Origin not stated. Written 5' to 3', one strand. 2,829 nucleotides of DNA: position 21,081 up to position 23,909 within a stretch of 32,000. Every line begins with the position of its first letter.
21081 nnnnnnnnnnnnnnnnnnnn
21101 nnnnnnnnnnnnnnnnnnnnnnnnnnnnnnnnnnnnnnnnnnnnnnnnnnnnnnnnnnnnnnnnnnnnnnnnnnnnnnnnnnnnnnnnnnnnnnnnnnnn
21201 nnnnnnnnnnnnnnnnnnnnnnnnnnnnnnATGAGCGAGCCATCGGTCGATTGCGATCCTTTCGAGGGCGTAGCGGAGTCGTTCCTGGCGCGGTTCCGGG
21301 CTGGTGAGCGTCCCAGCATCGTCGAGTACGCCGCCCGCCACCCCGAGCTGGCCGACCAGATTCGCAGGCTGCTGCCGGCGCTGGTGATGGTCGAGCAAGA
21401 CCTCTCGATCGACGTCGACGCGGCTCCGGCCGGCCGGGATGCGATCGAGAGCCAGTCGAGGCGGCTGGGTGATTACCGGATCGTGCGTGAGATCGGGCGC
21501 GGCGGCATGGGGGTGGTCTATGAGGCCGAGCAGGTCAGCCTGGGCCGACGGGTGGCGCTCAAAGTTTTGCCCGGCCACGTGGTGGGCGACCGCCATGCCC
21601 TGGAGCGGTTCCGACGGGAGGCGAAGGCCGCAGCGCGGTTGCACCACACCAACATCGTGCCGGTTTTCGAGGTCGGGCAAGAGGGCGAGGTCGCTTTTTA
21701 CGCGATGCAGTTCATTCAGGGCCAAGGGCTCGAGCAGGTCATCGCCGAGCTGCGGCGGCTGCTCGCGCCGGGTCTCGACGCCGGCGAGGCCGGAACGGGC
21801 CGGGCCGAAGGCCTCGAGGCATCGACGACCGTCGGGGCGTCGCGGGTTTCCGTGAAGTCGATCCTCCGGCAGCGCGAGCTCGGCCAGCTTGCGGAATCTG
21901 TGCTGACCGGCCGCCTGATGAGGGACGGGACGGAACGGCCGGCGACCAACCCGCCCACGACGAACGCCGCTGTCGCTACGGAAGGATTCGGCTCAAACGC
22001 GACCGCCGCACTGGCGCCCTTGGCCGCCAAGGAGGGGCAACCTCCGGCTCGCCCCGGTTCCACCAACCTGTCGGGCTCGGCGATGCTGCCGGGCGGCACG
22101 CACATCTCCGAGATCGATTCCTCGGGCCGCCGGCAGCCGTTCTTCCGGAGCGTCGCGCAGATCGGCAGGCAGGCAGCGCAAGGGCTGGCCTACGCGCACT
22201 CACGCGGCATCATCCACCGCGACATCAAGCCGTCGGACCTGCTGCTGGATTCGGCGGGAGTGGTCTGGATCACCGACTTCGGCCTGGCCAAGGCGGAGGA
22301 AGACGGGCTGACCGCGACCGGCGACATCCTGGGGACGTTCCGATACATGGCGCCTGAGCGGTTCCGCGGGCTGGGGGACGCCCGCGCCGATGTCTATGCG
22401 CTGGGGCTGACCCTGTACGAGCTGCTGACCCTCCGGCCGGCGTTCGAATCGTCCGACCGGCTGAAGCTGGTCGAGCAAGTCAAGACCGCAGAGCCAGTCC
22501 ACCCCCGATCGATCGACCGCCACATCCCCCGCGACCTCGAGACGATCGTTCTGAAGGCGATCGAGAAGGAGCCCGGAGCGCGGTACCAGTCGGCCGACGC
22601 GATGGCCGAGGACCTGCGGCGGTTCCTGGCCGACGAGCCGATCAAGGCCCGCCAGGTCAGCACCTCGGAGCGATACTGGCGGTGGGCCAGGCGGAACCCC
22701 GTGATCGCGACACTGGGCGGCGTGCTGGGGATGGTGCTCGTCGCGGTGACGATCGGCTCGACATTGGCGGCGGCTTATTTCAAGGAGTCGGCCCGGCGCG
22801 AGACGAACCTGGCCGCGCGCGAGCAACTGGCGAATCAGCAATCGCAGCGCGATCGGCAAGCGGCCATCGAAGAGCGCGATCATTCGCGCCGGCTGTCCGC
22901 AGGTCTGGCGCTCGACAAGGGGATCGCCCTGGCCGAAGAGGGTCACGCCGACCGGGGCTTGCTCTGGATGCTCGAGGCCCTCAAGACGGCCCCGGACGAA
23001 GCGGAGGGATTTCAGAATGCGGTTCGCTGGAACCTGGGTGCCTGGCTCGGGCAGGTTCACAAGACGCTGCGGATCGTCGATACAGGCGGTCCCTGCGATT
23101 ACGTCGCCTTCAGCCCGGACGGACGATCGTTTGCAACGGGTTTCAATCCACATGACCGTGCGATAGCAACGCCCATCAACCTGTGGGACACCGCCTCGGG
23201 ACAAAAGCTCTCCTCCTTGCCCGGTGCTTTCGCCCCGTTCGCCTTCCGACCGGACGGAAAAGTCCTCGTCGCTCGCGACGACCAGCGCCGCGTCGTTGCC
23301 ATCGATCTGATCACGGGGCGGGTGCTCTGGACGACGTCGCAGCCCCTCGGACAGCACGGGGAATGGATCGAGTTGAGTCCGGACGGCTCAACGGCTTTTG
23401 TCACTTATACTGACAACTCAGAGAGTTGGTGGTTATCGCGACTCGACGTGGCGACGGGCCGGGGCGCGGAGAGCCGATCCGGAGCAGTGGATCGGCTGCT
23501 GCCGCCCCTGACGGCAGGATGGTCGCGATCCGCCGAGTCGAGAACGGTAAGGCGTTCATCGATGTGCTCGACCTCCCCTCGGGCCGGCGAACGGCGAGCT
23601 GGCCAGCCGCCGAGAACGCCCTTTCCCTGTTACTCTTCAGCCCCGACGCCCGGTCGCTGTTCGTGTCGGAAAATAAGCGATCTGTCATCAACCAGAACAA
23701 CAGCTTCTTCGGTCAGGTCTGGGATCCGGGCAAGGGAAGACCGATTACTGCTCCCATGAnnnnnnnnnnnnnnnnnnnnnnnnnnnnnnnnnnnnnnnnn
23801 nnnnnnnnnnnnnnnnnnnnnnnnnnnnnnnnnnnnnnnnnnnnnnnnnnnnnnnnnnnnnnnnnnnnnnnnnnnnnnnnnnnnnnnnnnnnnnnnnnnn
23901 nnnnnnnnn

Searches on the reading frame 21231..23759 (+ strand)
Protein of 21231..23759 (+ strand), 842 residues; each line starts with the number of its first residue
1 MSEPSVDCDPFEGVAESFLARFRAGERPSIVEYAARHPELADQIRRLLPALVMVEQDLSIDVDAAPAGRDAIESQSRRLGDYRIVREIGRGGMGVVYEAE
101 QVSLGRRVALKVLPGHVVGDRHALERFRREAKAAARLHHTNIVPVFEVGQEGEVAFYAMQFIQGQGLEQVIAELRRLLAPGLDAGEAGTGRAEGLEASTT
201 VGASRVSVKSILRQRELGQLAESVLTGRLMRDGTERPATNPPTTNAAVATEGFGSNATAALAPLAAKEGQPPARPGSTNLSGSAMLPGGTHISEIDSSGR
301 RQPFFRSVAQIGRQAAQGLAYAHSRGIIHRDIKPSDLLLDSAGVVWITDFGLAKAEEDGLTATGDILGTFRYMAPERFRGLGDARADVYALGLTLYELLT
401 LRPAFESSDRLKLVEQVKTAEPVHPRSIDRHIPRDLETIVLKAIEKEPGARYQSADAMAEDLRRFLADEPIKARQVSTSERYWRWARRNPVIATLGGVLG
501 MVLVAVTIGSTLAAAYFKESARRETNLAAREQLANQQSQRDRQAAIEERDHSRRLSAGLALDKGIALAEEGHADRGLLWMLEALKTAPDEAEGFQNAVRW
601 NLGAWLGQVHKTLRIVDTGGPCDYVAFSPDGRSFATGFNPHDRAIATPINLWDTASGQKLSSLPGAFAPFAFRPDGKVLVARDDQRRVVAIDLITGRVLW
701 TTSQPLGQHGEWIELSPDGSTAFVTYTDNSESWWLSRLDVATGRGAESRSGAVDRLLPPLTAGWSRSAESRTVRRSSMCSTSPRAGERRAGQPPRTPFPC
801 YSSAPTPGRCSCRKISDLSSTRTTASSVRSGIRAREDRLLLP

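Call 9: search_protein_families(library=pfam, proteins=[window:21231-23759:+])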
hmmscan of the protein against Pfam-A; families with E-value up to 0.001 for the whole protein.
window:21231-23759:+ (842 aa): 3 families
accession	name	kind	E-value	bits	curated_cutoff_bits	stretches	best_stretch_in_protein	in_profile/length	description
PF00069.31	Pkinase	-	5.7e-39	134.5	31.7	2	308-459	100-259/263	Protein kinase domain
PF07714.23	PK_Tyr_Ser-Thr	-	8.7e-26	91.2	23.1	1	84-453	3-250/258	Protein tyrosine and serine/threonine kinase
PF25174.1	Beta-prop_THOC3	-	0.00014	21.4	305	1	620-729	47-151/272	THOC3 beta-propeller domain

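Call 68: search_protein_families(library=ncbifam, proteins=[window:21231-23759:+], max_evalue=0.001)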
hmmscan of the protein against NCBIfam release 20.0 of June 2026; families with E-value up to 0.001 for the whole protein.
window:21231-23759:+ (842 aa): 14 families
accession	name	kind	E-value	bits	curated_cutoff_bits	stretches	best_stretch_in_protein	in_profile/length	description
NF033483.0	PknB_PASTA_kin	equivalog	1.4e-80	272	450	2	306-478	107-281/563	Stk1 family PASTA domain-containing Ser/Thr kinase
NF052427.1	StpK7MSMEG_1200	equivalog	3e-59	201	900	2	304-538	106-340/601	serine/threonine protein kinase StpK7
NF009651.0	PRK13184.1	equivalog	3e-54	184.3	839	2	309-471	116-296/932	serine/threonine-protein kinase PknD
NF047741.1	antiphage_MADS6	equivalog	1.3e-41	142.9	460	2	306-476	299-471/612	methylation-associated defense system protein kinase MAD6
TIGR03903.1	TOMM_kin_cyc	equivalog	4e-27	94.5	705.75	2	314-493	87-273/1267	TOMM system kinase/cyclase fusion protein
NF038150.1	lanthi_synth_IV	equivalog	6.7e-21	74.3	650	1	306-474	298-460/851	class IV lanthionine synthetase LanL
NF053615.1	SerThrKinAfsKStmc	equivalog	1.1e-17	64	1300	2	75-177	8-109/809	protein serine/threonine kinase AfsK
NF038151.1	lanthi_synth_III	equivalog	1.9e-15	56.3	575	2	299-436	329-459/833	class III lanthionine synthetase LanKC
NF033442.0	BREX_PglW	equivalog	1.2e-13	49.8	990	1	323-512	626-785/1391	BREX system serine/threonine kinase PglW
NF043056.1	T4SS_LegK1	equivalog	5.1e-09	35.2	550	1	324-396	207-281/516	Dot/Icm T4SS effector kinase LegK1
NF058632.1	SerThrKinPrkT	equivalog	2.2e-06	26.9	280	1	81-172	22-112/322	serine/threonine protein kinase PrkT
TIGR03724.2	arch_bud32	equivalog_domain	5.2e-06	26.1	125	1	310-359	89-137/193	KEOPS complex kinase/ATPase Bud32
NF011462.0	PRK14879.1-3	equivalog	0.00024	20.9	174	1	312-358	88-133/192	Kae1-associated kinase Bud32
NF011463.0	PRK14879.1-4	equivalog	0.00032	20.2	188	0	314-356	122-163/237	Kae1-associated kinase Bud32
